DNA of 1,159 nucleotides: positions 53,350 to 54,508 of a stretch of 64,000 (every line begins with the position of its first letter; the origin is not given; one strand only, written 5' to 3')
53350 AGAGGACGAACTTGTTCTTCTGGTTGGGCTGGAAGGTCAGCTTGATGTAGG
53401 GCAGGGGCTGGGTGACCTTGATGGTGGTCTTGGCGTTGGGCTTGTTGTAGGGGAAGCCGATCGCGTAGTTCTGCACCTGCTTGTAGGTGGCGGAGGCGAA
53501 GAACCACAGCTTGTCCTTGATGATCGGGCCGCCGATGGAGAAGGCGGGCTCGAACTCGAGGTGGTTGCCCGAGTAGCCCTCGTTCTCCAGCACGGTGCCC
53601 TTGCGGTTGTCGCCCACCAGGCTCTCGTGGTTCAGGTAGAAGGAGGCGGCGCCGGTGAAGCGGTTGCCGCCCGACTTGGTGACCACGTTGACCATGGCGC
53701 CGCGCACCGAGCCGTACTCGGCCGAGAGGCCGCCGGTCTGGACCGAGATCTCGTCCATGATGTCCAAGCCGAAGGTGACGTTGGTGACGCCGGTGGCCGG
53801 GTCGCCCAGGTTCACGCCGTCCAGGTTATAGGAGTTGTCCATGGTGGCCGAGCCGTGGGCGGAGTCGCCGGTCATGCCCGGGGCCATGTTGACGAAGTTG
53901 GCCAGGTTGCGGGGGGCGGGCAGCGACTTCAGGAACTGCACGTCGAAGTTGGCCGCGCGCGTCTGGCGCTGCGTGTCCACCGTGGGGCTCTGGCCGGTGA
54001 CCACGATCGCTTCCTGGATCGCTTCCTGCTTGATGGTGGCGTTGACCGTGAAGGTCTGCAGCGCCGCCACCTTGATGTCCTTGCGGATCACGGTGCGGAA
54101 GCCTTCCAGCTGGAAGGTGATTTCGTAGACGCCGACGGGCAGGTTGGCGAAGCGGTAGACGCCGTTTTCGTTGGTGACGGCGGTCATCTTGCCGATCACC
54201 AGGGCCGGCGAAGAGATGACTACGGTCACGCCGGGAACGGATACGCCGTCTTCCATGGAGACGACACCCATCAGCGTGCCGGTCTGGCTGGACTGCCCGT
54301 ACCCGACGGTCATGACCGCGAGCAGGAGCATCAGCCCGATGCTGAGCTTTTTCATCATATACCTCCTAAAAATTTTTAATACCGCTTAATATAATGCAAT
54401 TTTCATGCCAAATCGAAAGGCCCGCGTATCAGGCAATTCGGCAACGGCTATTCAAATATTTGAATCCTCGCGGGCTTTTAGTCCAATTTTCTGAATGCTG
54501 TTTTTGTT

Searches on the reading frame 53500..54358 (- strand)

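Call 81: search_protein_families(library=pfam, proteins=[window:53500-54358:-], max_evalue=1)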
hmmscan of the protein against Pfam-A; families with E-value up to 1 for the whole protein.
window:53500-54358:- (286 aa): 11 families
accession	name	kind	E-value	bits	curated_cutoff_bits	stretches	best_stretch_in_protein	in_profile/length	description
PF13620.12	CarboxypepD_reg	-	2.5e-14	53.8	32.3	1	28-109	1-81/82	Carboxypeptidase regulatory-like domain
PF13715.12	CarbopepD_reg_2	-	5e-08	33.3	32.2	1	31-117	3-84/88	CarboxypepD_reg-like domain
PF17210.9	SdrD_B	-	7.4e-06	26.6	29.7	1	39-85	22-67/112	SdrD B-like domain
PF25183.1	OMP_b-brl_4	-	0.00077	18.4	30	1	226-286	1-58/838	Outer membrane beta barrel domain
PF08308.17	PEGA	-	0.0016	18.7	20.8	1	71-112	30-70/71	PEGA domain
PF17802.7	SpaA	-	0.014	16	23.1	1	40-81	15-57/91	Prealbumin-like fold domain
PF18003.7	DUF3823_C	-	0.02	16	27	1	102-147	18-63/103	Domain of unknown function (DUF3823_C)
PF16405.10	DUF5013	-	0.061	13.9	28.5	1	64-140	62-140/149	Domain of unknown function (DUF5013)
PF24025.1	Ig_DR_A0283-like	-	0.11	13.3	27.1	1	33-82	13-62/102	DR_A0283-like, Ig-like domain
PF02369.22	Big_1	-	0.11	13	34.9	1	28-85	20-81/93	Bacterial Ig-like domain (group 1)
PF07715.20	Plug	-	0.15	13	23.9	1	167-217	50-101/107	TonB-dependent Receptor Plug Domain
